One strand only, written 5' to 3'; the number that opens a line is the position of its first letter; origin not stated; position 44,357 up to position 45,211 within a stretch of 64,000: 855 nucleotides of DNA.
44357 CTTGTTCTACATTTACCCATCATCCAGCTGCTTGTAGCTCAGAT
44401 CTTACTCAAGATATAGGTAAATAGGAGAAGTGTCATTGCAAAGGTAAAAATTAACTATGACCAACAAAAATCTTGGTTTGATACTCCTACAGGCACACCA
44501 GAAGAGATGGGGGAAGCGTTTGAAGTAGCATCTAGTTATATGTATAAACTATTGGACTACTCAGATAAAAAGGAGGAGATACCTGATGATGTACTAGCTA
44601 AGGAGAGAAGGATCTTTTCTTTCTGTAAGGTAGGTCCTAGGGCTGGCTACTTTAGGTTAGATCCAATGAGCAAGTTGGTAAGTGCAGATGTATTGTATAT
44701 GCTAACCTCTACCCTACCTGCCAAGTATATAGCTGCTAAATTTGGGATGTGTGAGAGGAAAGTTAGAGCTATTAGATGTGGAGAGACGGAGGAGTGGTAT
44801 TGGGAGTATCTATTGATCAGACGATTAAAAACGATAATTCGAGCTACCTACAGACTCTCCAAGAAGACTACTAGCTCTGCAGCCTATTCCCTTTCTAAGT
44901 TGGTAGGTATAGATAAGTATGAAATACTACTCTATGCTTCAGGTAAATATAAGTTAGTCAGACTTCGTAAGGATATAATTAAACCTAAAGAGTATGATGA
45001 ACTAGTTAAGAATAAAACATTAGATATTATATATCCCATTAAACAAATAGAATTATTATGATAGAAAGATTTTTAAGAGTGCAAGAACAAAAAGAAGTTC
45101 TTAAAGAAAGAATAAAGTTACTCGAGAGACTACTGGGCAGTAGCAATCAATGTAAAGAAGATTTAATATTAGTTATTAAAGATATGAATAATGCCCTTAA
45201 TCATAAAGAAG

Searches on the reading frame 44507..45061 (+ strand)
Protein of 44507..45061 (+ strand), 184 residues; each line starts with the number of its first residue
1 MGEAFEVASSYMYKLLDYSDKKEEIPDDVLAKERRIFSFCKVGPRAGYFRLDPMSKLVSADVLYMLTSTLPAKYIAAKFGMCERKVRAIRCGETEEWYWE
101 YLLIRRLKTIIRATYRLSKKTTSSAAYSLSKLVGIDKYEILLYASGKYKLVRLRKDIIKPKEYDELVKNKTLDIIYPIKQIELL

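Call 11: search_protein_families(library=pfam, max_evalue=0.01, proteins=[window:44507-45061:+])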
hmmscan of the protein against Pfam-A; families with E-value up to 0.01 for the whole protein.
window:44507-45061:+ (184 aa): 0 families

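Call 12: search_protein_families(library=phrogs, max_evalue=0.001, proteins=[window:44507-45061:+])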
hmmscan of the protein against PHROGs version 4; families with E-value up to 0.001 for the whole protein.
window:44507-45061:+ (184 aa): 0 families

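Call 23: search_solved_structures(query=window:44507-45061:+, max_evalue=10)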
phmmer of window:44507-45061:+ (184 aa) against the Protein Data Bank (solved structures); distinct sequences matched with E-value up to 10: 1.
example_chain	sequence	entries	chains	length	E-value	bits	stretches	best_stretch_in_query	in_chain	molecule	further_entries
6yw5_66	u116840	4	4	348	0.33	14.3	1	44-106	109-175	mS42 | mS45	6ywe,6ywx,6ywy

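Call 50: find_homologous_proteins(query=window:44507-45061:+, max_evalue=0.001)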
Query window:44507-45061:+ (184 aa): 22 proteins with E <= 0.001 among 120 candidates.
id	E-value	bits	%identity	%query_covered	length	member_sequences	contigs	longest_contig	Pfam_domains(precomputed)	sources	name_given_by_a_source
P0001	1.3e-113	395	100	100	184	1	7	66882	-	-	-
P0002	9.5e-85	301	77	100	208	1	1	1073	-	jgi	jgi:hypothetical protein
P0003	2.5e-84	300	77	100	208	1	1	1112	-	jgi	jgi:hypothetical protein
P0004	6.5e-83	295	75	100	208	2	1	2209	-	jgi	jgi:hypothetical protein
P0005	3.1e-82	293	74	100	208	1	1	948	-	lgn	-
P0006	3.2e-82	293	74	100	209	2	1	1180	-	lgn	-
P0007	4.8e-82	292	74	100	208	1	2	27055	-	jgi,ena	jgi:hypothetical protein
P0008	5.2e-82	292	73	100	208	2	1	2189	-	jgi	jgi:hypothetical protein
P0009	5.2e-82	292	75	100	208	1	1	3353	-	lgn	-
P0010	4.2e-79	283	74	99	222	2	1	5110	-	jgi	jgi:hypothetical protein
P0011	3.7e-78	280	70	100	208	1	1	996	-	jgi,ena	-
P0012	1.7e-76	274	74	99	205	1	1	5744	-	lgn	-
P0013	2.1e-71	258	66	100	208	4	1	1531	-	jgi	jgi:hypothetical protein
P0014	6.9e-66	240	63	100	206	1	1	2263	-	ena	-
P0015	4.3e-63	231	60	100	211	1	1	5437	-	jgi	jgi:hypothetical protein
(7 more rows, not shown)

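Call 53: search_solved_structures(query=A3, max_evalue=10)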
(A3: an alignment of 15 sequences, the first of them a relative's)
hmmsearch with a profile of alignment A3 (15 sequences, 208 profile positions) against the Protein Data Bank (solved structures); distinct sequences matched with E-value up to 10: 2.
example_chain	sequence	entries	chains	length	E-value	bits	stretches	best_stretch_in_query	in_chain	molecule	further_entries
8wwz_A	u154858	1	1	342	0.71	12.8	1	18-46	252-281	Glyceraldehyde-3-phosphate dehydrogenase 2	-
6yw5_66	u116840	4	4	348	0.94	12.4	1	72-129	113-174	mS42 | mS45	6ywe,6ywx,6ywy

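Call 56: predict_structure(alignment_id=A3)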
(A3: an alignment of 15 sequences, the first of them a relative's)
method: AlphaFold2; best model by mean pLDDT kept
length: 184 residues; sequences in the alignment: 15
mean_pLDDT: 73.8   pTM: 0.41
mean pLDDT of the five models: 73.8, 72.4, 69.4, 68.9, 65.3
residues with pLDDT >= 90: 14; 70-90: 103; 50-70: 47; < 50: 20
segments of 3 or more residues with pLDDT < 50: 1-5, 39-51
pLDDT, mean of each block of 10 residues (from residue 1): 50 59 68 53 44 65 84 87 91 85 82 67 70 87 83 86 88 86 59
secondary structure, 60 per line:
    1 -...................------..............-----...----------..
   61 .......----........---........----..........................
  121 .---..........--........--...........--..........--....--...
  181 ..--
elements in order: H2-20 H27-40 H59-67 H72-79 H83-90 H95-121 E125-134 E137-144 H147-157 H160-169 H172-175 E178-182

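Call 60: fold_search(model_id=the predicted structure, library=pdb)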
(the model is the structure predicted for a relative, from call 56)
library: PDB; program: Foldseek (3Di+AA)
matches with E <= 10: 287; with E <= 0.001: 0
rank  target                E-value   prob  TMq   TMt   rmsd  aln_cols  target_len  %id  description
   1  8jfo_A                9.3e-02  0.69  0.18  0.20  12.0       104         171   12  Crystal structure of anti-CRISPR protein AcrIIA15 (released 2024-02-28)
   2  7y3h                  5.3e-01  0.57  0.24  0.13   8.0       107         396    8  Crystal Structure of Diels-Alderase ApiI in complex with SAM and product (released 2023-06-14)
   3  8jfr_C                6.8e-01  0.72  0.18  0.50   7.5        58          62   16  N-terminal domain of AcrIIA15 in complex with palindromic DNA substrate (released 2024-02-28)
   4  8jfr_A                8.1e-01  0.69  0.18  0.50   7.4        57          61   16  N-terminal domain of AcrIIA15 in complex with palindromic DNA substrate (released 2024-02-28)
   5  5tjj_B                8.1e-01  0.18  0.17  0.14  13.8       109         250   16  Crystal structure of IcIR transcriptional regulator from Alicyclobacillus acidocaldarius (released 2016-10-26)
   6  5xt2_A                8.6e-01  0.20  0.20  0.19  14.0        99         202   18  Crystal structures of full-length FixJ from B. japonicum crystallized in space group P212121 (released 2018-05-23)
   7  5y6i_B                8.6e-01  0.16  0.16  0.13  14.1       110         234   13  Crystal structure of Pseudomonas aeruginosa HmgR (released 2018-08-15)
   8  3pvp_A                9.7e-01  0.33  0.18  0.30   5.8        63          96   21  Structure of Mycobacterium tuberculosis DnaA-DBD in complex with box2 DNA (released 2011-05-25)
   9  1ku7_D                1.0e+00  0.33  0.20  0.43   6.6        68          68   18  Crystal Structure of Thermus aquatics RNA Polymerase SigmaA Subunit Region 4 Bound to-35 Element DNA (released 2002-03-29)
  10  4ldz_A                1.1e+00  0.18  0.20  0.19  13.5        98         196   20  Crystal structure of the full-length response regulator DesR in the active state (released 2014-07-16)
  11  5o8z_B                1.1e+00  0.11  0.17  0.15  11.6       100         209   19  Conformational dynamism for DNA interaction in Salmonella typhimurium RcsB response regulator. (released 2017-11-15)
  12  2vbw_A                1.1e+00  0.08  0.16  0.19  15.0       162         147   10  Feast or famine regulatory protein (Rv3291c)from M. tuberculosis complexed with L-Phenylalanine (released 2007-11-06)
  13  7wup_B                1.2e+00  0.33  0.24  0.13   7.3       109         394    6  The crystal structure of ApiI (released 2023-02-15)
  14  7dwm_B                1.2e+00  0.15  0.15  0.14   8.7        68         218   18  Crystal structure of the phage VqmA-DPO complex (released 2021-05-05)
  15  9w4w                  1.3e+00  0.08  0.16  0.19  15.8       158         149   12  Structure of transcription factor in complex with L-Ile (released 2026-03-25)
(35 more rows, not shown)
